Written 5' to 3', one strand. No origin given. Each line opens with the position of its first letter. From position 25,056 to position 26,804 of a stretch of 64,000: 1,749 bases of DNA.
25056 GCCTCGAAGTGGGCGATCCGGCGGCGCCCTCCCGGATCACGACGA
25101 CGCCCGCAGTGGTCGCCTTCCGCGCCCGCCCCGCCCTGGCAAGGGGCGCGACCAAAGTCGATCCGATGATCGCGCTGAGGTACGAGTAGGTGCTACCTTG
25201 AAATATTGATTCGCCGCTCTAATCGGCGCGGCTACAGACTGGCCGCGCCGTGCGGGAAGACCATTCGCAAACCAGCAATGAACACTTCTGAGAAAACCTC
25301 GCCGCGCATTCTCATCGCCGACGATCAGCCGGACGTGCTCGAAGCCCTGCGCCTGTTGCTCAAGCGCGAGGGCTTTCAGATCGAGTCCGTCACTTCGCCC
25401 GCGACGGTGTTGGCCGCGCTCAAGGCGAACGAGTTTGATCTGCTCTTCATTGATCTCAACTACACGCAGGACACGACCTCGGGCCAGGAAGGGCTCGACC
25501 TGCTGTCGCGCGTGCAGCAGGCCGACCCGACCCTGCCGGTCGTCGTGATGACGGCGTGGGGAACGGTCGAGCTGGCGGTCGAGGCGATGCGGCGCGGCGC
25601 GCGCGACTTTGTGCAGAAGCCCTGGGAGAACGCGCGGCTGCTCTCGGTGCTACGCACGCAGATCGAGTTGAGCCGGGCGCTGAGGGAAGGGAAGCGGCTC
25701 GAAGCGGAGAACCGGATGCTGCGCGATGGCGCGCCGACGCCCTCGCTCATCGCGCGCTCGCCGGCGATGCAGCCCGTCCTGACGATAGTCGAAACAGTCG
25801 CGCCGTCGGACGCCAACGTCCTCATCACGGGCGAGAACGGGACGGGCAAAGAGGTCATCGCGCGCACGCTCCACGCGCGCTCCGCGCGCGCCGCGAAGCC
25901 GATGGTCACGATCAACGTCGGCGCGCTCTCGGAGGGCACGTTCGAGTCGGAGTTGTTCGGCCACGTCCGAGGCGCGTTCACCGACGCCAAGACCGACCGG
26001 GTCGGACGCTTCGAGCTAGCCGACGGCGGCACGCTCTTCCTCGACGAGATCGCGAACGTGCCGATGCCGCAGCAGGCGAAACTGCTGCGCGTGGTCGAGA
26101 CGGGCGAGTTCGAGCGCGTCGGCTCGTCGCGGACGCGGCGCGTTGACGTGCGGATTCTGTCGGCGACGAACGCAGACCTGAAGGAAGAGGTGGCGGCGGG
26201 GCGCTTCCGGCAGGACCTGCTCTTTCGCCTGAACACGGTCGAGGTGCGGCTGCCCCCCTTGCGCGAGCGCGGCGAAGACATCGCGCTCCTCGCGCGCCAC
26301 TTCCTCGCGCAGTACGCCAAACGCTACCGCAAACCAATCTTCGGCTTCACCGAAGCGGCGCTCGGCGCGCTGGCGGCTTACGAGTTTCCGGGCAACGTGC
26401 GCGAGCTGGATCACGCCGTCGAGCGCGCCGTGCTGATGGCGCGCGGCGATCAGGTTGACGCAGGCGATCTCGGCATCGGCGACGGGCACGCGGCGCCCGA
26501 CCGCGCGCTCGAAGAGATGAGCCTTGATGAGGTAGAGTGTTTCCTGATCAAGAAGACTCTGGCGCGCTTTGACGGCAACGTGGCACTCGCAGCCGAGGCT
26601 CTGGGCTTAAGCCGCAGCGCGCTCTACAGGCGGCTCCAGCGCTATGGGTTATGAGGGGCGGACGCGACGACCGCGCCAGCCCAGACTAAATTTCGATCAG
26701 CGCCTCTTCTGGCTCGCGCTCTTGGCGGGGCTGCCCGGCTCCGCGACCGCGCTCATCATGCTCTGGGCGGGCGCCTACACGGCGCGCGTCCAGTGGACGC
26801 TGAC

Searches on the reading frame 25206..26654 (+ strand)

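Call 10: search_protein_families(library=ncbifam, proteins=[window:25206-26654:+])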
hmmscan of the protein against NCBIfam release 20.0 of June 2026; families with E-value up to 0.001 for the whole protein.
window:25206-26654:+ (482 aa): 90 families (the best 25 are shown)
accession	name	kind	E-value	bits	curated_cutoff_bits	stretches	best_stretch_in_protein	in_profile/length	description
TIGR02915.1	PEP_resp_reg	equivalog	3.2e-114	382.2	502.6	1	35-482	1-444/445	PEP-CTERM-box response regulator transcription factor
TIGR01818.1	ntrC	equivalog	9.9e-112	374.1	558.6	1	35-422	1-377/463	nitrogen regulation protein NR(I)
NF008469.0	PRK11361.1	equivalog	3.7e-111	372.1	714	1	32-482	4-456/461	acetoacetate metabolism transcriptional regulator AtoC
NF007689.0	PRK10365.1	equivalog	5.1e-108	361.7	760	1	34-479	7-441/441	sigma-54-dependent response regulator transcription factor ZraR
NF051870.1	NAssimRespRegNtrX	equivalog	1.1e-105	354.2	600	1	35-481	4-451/452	nitrogen assimilation response regulator NtrX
NF041946.1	LuxO_transreg_Vib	equivalog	3.6e-105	352.4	800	1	49-418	13-372/463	quorum-sensing sigma-54 dependent transcriptional regulator LuxO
TIGR01817.1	nifA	equivalog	3.8e-97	326.3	528.85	1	173-434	190-450/534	nif-specific transcriptional activator NifA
NF003451.0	PRK05022.1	equivalog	9e-97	324.9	476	1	164-482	174-510/512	nitric oxide reductase transcriptional regulator NorR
NF011695.0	PRK15115.1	equivalog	6e-94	315.3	763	1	30-481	4-437/445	two-component system response regulator GlrR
NF050807.1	TransRegFlbDCaul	equivalog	3.6e-93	312.9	750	1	180-480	119-438/454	sigma-54-dependent transcriptional regulator FlbD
NF038308.1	RNA_repair_RtcR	equivalog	2.1e-89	300.8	650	1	27-421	23-431/530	RNA repair transcriptional activator RtcR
NF008176.1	PRK10923.1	equivalog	7.6e-89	298.4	620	1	35-422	6-381/469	nitrogen regulation protein NR(I)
NF049963.1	RespRegFlgRCampy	domain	8e-88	295.1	750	1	37-481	5-428/429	fla regulon two-component system response regulator FlgR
NF041552.1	TF_PrdR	equivalog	8.5e-86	288.5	795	1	155-481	244-577/577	sigma-54 dependent transcriptional regulator PrdR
NF011958.0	PRK15429.1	equivalog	4e-84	283.5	830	1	181-482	381-686/692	formate hydrogenlyase transcriptional activator FlhA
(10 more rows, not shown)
